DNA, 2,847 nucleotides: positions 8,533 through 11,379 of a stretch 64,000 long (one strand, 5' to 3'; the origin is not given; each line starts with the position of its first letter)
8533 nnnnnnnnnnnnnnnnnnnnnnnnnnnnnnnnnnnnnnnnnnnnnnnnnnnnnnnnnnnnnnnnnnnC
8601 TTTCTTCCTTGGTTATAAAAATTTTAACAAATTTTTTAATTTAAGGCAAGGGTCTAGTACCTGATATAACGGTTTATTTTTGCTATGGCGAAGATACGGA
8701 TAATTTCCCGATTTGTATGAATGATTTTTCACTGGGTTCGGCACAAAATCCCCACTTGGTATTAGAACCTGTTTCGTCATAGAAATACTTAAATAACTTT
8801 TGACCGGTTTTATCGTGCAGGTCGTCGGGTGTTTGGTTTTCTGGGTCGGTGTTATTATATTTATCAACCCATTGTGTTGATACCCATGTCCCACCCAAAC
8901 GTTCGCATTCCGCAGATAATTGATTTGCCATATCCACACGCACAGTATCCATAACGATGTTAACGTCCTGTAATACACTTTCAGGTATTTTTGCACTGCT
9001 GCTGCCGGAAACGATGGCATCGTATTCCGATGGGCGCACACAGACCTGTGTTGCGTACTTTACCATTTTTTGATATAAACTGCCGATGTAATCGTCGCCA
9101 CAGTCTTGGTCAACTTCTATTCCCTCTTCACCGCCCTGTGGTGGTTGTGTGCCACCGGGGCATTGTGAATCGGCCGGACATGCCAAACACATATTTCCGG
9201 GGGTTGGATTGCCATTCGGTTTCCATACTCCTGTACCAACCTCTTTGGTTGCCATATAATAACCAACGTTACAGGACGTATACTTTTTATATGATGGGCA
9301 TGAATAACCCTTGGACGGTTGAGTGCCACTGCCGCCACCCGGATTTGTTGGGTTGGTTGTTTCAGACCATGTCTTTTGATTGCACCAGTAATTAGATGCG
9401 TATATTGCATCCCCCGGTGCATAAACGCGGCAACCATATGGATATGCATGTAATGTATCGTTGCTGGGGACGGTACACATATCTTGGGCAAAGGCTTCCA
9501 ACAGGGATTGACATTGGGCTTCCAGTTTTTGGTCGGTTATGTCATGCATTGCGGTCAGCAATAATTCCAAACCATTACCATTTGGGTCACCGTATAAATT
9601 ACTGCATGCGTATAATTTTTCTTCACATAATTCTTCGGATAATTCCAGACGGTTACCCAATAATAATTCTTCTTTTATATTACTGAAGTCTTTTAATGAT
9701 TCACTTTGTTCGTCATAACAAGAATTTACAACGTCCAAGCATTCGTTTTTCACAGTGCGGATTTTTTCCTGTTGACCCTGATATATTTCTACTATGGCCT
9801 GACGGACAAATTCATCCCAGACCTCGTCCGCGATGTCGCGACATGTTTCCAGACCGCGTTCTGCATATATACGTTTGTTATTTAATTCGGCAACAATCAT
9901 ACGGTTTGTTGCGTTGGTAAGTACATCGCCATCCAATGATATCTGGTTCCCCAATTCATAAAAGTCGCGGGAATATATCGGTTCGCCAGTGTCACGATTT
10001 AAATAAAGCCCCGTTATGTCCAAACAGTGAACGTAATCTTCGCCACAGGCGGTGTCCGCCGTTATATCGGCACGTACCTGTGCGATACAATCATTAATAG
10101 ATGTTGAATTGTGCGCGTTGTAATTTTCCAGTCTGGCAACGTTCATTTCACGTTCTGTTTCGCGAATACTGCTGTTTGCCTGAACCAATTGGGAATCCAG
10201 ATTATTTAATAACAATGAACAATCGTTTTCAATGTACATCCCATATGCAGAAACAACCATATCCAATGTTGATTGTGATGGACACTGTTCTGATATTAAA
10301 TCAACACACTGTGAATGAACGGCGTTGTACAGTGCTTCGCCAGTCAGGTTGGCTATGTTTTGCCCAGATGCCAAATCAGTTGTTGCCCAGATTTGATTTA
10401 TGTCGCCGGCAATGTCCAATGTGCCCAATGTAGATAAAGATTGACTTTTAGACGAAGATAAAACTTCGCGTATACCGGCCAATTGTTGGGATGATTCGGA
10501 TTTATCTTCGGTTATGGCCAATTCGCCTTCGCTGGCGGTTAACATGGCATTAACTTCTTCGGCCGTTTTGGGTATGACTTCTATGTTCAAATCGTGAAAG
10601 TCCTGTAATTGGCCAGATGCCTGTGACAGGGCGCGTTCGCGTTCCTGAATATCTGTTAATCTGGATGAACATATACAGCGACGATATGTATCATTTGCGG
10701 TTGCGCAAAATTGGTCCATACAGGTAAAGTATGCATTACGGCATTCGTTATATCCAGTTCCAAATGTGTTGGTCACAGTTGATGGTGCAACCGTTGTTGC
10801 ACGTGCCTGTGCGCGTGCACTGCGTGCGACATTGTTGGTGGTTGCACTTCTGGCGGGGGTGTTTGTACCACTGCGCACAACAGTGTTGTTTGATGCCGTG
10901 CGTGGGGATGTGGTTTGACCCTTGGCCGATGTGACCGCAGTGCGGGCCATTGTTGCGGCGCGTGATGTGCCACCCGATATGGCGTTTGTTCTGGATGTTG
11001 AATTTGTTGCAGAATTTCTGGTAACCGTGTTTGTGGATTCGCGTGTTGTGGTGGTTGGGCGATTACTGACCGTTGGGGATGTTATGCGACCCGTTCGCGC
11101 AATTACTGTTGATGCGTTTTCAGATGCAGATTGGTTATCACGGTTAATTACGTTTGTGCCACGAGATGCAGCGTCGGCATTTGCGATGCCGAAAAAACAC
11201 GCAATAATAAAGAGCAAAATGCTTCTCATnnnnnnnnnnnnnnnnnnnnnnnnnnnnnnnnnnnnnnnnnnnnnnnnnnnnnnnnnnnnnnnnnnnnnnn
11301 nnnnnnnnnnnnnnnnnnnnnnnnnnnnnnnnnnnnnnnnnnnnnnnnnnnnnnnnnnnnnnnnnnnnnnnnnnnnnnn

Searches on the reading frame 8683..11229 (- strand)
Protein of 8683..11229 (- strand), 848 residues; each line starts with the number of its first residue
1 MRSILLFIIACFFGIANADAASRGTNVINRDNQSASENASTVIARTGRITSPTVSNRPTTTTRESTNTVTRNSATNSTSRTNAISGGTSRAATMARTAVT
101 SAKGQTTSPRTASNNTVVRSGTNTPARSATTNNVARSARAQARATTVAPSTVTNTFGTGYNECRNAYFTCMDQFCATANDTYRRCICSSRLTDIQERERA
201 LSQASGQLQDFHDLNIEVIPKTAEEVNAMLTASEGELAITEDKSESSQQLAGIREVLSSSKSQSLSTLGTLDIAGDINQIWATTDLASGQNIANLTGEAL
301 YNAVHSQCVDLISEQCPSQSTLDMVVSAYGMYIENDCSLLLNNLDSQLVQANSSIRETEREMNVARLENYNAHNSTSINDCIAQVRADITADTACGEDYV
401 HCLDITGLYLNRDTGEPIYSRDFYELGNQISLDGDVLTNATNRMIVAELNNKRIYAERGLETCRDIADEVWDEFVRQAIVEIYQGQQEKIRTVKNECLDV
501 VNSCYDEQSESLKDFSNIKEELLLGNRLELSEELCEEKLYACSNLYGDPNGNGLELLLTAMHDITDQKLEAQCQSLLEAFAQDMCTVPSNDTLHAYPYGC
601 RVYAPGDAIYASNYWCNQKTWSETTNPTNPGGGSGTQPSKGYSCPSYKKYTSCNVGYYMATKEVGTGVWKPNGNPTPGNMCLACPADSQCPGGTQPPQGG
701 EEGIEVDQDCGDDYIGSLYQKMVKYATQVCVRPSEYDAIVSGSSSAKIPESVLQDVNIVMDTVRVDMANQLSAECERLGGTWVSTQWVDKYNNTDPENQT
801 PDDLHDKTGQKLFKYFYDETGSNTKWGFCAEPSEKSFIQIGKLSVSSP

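Call 83: search_protein_families(library=pfam, proteins=[window:8683-11229:-], max_evalue=0.1)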
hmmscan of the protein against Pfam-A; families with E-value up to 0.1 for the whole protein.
window:8683-11229:- (848 aa): 1 family
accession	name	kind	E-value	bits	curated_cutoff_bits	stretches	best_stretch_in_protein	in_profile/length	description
PF01031.25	Dynamin_M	-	0.0012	18.5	28.5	0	210-362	109-255/287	Dynamin central region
